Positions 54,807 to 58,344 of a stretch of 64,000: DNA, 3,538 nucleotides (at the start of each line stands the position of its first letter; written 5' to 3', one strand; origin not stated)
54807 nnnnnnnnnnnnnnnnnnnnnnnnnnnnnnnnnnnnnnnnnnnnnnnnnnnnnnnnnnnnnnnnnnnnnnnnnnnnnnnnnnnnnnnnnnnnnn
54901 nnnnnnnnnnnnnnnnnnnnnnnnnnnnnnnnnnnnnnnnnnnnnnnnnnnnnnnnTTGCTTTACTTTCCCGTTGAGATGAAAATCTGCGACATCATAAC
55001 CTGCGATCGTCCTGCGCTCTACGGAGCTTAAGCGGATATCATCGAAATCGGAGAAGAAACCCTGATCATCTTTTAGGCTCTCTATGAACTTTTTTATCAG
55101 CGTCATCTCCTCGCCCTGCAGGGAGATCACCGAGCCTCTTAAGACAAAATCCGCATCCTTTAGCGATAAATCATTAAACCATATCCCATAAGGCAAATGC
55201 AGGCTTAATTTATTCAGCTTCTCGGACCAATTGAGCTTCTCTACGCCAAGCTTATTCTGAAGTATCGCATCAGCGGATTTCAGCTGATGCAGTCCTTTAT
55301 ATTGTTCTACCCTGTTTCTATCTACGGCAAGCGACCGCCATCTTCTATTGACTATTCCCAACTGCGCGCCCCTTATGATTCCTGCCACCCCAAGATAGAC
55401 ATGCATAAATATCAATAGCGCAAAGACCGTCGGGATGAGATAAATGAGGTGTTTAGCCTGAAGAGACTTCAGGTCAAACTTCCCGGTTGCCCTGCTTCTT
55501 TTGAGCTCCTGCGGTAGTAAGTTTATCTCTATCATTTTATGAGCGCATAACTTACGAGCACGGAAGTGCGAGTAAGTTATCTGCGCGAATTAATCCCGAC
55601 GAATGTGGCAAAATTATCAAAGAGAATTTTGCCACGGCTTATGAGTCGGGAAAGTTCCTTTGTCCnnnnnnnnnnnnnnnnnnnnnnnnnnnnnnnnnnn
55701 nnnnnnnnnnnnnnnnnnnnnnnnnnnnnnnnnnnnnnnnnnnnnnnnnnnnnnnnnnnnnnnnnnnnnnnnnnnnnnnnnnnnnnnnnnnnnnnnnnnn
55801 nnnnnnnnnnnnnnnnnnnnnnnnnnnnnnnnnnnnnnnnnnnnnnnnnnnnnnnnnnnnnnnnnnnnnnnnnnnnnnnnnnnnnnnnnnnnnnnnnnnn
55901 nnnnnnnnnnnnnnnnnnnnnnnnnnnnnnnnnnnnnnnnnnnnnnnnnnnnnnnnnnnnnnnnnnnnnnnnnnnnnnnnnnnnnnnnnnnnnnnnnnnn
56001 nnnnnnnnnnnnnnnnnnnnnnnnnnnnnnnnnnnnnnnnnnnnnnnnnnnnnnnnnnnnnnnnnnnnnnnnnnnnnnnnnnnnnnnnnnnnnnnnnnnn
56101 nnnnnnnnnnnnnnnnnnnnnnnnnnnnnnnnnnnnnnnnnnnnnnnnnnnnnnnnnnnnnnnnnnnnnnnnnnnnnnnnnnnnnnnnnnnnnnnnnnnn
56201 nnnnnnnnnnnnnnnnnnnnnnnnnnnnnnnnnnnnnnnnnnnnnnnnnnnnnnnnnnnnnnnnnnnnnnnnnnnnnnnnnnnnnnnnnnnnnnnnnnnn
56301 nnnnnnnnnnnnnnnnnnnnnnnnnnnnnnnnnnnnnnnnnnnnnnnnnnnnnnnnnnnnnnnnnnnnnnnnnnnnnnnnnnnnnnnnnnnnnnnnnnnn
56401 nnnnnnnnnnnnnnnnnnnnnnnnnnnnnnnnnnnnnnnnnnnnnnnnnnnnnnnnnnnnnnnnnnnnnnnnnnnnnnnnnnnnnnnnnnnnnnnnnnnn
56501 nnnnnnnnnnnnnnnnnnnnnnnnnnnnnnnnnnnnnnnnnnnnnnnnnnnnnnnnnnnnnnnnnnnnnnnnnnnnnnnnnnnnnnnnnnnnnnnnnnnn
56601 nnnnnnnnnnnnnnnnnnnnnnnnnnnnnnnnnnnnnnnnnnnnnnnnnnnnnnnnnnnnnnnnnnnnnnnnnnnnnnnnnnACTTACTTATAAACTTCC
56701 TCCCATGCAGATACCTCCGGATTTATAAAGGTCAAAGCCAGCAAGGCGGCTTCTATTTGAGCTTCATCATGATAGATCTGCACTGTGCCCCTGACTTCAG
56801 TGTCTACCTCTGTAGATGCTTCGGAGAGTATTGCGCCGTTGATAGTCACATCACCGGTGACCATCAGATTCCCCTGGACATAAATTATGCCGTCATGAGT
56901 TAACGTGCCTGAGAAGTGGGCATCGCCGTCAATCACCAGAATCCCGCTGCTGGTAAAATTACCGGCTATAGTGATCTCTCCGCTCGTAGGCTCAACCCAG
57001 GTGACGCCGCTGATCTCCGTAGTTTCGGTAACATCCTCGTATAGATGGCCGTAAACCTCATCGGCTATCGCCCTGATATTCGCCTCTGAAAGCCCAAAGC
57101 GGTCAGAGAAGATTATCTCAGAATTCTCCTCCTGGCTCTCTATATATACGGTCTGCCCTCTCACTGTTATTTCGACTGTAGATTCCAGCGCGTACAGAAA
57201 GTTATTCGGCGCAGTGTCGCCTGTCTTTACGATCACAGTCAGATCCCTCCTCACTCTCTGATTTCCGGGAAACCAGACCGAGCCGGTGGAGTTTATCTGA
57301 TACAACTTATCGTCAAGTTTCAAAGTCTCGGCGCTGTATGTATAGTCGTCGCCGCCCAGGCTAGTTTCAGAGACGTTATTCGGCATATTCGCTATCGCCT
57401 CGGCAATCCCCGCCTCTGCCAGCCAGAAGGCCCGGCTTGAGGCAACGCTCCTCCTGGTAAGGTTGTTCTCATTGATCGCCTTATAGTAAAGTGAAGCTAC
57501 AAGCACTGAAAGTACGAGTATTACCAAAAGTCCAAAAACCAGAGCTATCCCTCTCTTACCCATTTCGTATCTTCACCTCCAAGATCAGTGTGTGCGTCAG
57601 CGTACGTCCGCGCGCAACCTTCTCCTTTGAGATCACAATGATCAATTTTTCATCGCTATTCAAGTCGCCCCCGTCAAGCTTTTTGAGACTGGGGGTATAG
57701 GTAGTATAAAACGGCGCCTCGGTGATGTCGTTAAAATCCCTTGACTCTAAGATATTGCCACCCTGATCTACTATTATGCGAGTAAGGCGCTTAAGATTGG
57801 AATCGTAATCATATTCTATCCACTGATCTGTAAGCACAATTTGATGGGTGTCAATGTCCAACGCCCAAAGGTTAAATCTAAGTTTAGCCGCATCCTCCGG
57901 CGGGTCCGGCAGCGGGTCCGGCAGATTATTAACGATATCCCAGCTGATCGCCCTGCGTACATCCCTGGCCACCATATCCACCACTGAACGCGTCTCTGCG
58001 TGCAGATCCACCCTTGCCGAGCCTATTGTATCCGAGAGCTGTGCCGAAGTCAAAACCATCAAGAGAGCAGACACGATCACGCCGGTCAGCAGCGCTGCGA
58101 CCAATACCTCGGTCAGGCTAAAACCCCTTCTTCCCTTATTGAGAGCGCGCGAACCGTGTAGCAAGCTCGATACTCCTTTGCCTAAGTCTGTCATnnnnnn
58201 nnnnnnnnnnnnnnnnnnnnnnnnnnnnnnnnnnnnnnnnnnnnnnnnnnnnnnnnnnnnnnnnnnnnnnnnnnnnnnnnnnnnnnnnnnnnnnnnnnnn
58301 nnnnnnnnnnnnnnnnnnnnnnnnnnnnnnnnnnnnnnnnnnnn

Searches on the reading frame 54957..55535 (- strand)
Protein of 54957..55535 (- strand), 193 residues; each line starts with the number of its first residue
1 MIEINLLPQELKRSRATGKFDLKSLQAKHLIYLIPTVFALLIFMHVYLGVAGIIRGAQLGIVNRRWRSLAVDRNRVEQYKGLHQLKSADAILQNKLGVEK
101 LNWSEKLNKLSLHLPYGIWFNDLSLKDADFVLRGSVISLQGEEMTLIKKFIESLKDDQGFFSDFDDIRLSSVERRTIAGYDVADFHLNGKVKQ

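Call 40: search_protein_families(library=pfam, proteins=[window:54957-55535:-], max_evalue=0.001)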
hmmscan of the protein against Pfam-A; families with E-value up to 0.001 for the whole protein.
window:54957-55535:- (193 aa): 1 family
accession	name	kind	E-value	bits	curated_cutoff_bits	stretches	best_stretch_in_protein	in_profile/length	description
PF05137.18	PilN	-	0.00018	21.9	22.8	1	107-190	3-77/78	Fimbrial assembly protein (PilN)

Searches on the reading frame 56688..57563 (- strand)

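Call 40: search_protein_families(library=pfam, proteins=[window:56688-57563:-], max_evalue=0.001)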
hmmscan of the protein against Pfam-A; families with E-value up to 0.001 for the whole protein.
window:56688-57563:- (292 aa): 2 families
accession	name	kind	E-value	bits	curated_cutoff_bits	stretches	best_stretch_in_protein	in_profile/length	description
PF14341.11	PilX_N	-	0.00029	21.2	25.5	1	4-54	1-51/51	PilX N-terminal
PF04519.19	Bactofilin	-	0.00042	21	27.9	0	196-263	6-70/98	Polymer-forming cytoskeletal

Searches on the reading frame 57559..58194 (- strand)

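Call 40: search_protein_families(library=pfam, proteins=[window:57559-58194:-], max_evalue=0.001)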
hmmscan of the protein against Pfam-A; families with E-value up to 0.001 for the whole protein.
window:57559-58194:- (212 aa): 1 family
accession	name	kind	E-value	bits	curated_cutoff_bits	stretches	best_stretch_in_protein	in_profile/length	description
PF07963.17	N_methyl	-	2.1e-05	24.3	21.2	1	20-45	2-27/27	Prokaryotic N-terminal methylation motif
